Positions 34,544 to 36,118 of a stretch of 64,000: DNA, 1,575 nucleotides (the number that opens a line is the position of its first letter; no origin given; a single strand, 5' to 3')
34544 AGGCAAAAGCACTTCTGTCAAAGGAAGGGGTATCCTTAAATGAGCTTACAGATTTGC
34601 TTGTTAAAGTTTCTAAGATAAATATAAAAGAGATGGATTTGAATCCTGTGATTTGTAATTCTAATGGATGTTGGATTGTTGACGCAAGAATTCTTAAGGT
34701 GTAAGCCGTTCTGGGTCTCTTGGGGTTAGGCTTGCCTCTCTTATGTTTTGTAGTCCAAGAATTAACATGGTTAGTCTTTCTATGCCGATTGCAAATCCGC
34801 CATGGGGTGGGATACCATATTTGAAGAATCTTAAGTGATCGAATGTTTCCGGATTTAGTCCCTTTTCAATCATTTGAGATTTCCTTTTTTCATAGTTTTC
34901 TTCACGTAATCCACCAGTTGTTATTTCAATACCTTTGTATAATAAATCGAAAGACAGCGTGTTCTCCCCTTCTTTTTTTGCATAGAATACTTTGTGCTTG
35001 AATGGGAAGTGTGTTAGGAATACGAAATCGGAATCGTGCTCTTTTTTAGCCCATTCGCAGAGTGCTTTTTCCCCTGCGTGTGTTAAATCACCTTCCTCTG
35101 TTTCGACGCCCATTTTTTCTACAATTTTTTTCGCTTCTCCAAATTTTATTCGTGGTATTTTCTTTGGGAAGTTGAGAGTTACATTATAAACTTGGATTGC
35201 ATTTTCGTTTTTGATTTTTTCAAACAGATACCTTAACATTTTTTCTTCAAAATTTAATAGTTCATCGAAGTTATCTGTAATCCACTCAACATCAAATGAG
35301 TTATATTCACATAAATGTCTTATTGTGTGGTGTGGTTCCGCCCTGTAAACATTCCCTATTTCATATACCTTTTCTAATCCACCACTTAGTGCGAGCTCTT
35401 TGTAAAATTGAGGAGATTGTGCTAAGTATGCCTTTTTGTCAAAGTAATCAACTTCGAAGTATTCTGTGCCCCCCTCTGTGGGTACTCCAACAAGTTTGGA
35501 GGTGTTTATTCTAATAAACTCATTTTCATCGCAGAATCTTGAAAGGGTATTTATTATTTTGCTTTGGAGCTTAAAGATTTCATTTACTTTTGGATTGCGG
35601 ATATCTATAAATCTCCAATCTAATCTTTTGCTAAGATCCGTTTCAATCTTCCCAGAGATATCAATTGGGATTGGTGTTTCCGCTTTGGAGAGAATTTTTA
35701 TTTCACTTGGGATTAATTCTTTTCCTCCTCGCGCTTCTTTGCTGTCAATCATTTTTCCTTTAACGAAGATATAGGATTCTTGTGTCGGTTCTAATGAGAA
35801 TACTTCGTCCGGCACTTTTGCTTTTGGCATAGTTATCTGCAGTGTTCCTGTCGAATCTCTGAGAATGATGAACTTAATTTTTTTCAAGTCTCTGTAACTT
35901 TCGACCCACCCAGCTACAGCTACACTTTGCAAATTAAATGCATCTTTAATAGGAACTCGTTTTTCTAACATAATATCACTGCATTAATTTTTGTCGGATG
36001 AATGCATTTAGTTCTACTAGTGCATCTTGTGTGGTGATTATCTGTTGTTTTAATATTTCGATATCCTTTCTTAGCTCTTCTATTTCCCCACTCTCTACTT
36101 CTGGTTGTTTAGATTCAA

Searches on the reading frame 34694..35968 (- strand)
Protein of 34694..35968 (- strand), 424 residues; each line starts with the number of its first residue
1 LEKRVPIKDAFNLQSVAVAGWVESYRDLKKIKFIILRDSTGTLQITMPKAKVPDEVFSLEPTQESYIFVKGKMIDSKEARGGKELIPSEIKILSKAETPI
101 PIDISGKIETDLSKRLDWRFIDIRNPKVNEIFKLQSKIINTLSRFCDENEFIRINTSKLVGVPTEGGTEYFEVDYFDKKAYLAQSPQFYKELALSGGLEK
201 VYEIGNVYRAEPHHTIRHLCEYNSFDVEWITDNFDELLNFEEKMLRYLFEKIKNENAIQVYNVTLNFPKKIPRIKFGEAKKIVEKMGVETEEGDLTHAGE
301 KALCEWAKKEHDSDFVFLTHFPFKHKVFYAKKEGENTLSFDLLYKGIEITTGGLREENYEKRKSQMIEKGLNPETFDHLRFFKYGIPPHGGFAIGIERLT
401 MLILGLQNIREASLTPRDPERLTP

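Call 40: search_protein_families(library=pfam, proteins=[window:34694-35968:-], max_evalue=0.001)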
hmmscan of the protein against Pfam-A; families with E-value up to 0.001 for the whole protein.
window:34694-35968:- (424 aa): 3 families
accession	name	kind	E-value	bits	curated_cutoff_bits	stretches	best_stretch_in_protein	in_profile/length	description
PF00152.25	tRNA-synt_2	-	8.7e-76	255.3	25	1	113-418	3-307/308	tRNA synthetases class II (D, K and N)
PF01336.31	tRNA_anti-codon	-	7.8e-13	48.6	27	1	16-93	1-75/75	OB-fold nucleic acid binding domain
PF01409.25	tRNA-synt_2d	-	3.1e-05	24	19.8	0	391-411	214-234/246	tRNA synthetases class II core domain (F)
